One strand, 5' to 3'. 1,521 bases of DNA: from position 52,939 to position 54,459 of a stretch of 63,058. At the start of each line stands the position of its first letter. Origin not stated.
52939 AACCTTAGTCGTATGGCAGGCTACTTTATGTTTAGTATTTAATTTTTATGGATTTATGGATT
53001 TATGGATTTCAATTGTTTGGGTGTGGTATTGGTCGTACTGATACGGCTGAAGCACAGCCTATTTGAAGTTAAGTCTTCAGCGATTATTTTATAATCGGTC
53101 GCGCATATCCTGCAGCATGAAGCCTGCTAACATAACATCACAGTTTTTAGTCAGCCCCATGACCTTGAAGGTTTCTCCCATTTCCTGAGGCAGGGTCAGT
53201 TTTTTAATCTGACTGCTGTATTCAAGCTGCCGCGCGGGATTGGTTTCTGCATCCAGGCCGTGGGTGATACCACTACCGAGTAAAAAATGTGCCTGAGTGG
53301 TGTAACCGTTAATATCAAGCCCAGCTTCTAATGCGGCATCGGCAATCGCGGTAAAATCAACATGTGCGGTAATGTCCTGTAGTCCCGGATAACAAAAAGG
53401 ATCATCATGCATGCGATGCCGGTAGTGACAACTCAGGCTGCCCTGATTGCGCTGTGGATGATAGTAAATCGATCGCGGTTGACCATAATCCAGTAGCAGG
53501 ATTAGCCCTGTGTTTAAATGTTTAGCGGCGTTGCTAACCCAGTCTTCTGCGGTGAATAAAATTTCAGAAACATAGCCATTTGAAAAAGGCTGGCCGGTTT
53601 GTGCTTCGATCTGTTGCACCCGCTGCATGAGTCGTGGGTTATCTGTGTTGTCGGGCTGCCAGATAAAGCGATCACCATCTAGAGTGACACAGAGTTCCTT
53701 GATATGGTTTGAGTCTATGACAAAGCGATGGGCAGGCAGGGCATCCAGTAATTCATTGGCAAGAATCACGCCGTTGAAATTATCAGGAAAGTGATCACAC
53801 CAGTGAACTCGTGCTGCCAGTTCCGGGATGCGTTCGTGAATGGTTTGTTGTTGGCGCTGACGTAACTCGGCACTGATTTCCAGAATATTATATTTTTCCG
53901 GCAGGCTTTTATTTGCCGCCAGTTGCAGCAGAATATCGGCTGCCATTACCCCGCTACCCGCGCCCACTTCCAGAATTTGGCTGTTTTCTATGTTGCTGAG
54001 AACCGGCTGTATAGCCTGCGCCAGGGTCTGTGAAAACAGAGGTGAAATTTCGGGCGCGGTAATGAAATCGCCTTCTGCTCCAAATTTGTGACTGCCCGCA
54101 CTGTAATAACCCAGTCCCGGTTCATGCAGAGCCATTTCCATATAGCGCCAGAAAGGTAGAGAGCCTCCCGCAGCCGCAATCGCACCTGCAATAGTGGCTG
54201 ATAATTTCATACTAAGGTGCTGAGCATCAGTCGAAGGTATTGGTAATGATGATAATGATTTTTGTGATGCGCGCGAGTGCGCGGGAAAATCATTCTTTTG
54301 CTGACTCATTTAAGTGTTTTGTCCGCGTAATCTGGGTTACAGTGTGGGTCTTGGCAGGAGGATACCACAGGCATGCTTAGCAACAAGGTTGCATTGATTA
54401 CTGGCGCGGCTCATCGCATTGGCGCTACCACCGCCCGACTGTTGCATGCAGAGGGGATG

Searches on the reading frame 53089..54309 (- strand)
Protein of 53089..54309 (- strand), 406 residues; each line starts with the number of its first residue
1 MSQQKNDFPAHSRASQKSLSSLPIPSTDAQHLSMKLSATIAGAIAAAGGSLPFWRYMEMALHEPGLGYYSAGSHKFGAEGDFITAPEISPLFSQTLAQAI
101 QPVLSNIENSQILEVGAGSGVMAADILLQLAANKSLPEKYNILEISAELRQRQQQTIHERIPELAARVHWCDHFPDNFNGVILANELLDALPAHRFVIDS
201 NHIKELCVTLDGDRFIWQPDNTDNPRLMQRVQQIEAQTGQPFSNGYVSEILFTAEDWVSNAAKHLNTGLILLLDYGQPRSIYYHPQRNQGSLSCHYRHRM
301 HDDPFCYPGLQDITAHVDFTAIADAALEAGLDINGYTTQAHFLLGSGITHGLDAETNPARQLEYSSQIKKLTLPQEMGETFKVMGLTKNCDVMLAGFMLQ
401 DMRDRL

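Call 76: search_protein_families(library=pfam, proteins=[window:53089-54309:-], max_evalue=0.00001)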
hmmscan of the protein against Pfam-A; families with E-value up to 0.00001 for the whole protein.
window:53089-54309:- (406 aa): 1 family
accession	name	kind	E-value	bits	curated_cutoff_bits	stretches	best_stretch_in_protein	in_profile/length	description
PF02636.23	Methyltransf_28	-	5.7e-63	213.1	23.3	1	96-337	2-249/249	Putative S-adenosyl-L-methionine-dependent methyltransferase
